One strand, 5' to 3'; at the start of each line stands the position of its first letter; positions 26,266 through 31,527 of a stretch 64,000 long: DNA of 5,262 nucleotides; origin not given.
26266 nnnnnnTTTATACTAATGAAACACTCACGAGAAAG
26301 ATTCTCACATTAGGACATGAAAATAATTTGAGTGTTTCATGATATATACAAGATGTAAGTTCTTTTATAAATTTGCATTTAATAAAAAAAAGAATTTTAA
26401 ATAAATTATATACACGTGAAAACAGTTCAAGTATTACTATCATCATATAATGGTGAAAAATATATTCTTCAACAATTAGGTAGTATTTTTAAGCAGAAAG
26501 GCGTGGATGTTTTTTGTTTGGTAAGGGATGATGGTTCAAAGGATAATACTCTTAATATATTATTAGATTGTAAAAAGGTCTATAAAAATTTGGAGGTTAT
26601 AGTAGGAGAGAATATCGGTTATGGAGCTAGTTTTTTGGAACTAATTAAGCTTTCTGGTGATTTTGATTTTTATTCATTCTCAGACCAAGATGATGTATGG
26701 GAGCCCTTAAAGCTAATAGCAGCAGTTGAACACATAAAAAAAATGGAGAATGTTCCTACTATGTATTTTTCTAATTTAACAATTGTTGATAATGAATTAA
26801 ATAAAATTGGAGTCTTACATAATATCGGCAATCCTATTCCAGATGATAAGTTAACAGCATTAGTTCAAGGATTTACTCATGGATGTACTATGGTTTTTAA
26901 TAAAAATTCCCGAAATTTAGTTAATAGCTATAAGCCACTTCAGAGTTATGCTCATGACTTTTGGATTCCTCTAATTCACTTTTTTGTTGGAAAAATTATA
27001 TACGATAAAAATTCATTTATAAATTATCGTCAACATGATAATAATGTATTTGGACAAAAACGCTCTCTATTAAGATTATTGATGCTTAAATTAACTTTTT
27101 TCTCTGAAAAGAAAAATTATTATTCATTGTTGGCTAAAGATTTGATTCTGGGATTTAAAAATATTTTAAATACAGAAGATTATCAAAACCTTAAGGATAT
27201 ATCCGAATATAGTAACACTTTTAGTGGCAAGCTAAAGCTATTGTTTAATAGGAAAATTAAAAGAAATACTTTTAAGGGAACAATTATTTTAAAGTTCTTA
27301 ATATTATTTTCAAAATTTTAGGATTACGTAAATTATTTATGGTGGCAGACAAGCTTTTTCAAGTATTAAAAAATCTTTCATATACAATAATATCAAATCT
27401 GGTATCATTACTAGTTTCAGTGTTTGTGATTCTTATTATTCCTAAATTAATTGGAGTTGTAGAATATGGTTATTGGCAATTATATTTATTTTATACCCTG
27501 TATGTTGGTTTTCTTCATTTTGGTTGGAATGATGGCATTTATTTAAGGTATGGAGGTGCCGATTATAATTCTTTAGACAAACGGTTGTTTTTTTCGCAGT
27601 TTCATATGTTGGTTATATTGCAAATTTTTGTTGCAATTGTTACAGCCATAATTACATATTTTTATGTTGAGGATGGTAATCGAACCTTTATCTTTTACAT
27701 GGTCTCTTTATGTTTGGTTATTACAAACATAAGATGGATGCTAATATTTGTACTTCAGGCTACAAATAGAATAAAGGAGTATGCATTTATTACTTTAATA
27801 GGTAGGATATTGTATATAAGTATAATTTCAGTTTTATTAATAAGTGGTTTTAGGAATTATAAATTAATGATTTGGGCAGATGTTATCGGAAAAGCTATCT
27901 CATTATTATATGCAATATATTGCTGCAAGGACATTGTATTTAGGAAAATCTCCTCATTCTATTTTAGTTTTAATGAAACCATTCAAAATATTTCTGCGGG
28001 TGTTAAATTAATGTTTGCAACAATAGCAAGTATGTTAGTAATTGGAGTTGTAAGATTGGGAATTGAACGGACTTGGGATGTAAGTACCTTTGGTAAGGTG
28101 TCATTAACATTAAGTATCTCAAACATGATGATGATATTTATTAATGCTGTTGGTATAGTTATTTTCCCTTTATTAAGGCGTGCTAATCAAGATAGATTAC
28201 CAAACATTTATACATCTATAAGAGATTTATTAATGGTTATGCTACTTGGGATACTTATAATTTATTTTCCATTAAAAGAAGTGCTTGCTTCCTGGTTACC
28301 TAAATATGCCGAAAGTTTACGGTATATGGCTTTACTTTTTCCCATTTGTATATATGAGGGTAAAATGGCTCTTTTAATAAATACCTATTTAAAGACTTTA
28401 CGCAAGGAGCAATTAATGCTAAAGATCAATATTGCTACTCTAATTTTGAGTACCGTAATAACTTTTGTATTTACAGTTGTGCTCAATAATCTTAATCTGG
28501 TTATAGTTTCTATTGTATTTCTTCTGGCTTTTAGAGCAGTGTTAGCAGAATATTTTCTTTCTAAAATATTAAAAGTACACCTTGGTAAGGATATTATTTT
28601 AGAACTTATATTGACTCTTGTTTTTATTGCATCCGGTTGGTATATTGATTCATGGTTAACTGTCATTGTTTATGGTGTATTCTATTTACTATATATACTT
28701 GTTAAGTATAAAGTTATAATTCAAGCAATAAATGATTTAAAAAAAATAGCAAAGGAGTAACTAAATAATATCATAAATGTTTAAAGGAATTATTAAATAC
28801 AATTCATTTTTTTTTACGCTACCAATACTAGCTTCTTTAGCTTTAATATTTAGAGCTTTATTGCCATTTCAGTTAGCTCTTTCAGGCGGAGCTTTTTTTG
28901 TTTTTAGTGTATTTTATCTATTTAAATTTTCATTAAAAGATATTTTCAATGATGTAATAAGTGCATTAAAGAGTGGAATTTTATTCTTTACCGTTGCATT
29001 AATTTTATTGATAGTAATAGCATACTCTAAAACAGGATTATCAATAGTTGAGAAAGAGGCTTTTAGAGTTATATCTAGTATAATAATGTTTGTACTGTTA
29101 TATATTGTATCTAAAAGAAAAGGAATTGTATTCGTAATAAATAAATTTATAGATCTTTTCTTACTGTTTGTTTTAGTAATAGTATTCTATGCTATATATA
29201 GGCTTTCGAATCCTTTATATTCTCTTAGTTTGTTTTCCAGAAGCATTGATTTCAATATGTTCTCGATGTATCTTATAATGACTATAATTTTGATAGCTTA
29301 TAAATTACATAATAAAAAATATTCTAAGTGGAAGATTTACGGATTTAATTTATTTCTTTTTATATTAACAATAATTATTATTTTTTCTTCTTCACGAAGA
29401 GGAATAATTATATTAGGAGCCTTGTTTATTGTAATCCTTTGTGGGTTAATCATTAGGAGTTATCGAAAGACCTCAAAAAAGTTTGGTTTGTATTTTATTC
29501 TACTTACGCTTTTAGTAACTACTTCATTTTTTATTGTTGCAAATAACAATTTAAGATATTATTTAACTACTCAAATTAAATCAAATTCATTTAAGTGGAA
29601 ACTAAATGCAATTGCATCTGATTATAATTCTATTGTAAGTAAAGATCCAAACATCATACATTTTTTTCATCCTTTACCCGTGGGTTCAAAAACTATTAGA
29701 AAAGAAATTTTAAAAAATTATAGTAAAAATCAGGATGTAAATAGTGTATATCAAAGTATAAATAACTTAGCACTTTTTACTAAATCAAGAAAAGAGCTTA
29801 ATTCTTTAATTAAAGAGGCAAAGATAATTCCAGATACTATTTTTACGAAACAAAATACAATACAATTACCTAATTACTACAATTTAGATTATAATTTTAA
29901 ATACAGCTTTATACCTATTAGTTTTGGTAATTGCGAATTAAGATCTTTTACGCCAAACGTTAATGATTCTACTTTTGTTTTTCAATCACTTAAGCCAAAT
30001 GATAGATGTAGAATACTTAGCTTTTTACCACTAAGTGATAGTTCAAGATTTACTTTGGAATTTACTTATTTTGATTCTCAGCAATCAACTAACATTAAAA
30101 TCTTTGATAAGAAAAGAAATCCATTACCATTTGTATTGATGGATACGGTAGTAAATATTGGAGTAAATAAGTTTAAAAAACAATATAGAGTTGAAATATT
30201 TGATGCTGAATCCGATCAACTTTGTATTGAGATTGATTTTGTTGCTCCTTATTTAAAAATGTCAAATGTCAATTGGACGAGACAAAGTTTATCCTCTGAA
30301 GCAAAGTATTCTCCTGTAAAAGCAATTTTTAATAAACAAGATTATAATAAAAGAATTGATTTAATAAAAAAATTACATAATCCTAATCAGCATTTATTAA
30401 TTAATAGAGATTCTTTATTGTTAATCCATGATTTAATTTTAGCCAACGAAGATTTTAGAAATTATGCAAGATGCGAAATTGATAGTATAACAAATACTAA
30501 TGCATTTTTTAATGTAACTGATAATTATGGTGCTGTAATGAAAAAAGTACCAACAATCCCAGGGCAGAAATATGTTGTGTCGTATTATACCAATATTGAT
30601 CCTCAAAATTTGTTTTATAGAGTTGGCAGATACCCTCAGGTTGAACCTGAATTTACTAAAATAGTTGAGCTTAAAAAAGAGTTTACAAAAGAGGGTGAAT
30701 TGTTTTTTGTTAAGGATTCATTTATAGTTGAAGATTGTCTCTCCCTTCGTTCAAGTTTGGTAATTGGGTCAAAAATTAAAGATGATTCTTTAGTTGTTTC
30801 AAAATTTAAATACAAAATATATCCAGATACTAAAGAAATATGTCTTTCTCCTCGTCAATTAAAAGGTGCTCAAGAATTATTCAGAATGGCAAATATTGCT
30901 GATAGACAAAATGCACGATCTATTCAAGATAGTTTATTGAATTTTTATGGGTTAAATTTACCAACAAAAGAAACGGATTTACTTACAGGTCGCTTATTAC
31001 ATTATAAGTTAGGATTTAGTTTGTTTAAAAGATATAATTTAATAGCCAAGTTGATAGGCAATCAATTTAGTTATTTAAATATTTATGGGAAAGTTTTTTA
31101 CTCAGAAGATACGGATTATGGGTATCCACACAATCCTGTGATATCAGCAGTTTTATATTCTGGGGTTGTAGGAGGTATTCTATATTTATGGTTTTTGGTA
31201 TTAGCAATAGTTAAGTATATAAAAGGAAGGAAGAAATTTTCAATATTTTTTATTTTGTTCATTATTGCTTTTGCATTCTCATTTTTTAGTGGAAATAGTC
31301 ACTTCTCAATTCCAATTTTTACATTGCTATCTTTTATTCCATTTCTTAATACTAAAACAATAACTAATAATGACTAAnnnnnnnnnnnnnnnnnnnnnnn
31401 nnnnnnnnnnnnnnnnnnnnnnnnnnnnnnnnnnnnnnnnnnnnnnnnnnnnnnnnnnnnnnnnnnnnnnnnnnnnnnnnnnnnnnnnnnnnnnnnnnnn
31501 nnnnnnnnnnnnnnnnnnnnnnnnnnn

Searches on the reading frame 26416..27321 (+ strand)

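Call 5: search_protein_families(library=pfam, proteins=[window:26416-27321:+])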
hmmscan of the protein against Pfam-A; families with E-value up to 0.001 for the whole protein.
window:26416-27321:+ (301 aa): 1 family
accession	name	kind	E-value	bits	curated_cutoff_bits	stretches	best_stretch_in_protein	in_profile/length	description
PF00535.33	Glycos_transf_2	-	1.6e-13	51.4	23.3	1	6-162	2-161/168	Glycosyl transferase family 2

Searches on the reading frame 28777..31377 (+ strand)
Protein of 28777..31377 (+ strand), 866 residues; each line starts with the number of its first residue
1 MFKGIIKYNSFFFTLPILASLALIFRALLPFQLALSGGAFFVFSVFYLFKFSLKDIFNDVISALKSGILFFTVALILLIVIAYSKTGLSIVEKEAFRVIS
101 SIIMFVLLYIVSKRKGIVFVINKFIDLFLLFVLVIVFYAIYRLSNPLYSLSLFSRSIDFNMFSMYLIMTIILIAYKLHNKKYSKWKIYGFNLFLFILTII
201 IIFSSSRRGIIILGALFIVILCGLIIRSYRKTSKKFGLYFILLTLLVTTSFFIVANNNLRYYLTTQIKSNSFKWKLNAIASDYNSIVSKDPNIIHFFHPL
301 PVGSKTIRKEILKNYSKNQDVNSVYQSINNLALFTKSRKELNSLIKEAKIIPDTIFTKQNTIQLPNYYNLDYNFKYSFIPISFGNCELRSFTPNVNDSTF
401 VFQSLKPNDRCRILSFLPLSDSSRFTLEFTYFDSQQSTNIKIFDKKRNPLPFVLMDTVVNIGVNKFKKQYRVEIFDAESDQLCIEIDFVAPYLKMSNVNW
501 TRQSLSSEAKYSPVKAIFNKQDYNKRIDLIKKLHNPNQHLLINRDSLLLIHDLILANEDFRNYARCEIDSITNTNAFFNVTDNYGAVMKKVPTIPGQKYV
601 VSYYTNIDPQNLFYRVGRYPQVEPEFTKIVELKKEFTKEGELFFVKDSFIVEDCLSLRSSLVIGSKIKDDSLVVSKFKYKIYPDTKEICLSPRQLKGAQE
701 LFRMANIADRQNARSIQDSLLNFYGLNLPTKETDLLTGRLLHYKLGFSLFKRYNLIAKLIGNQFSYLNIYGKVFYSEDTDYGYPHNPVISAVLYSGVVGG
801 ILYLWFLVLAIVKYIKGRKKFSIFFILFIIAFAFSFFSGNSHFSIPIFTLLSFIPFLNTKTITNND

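Call 6: search_protein_families(library=pfam, proteins=[window:28777-31377:+])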
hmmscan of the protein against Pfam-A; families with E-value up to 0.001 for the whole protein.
window:28777-31377:+ (866 aa): 0 families

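Call 7: search_protein_families(library=ncbifam, proteins=[window:28777-31377:+], max_evalue=0.001)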
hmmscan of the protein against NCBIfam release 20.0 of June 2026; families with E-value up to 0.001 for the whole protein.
window:28777-31377:+ (866 aa): 1 family
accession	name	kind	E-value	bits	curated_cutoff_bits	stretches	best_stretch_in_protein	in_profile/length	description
TIGR04370.1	glyco_rpt_poly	subfamily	0.00015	20.9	40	1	39-271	18-249/396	oligosaccharide repeat unit polymerase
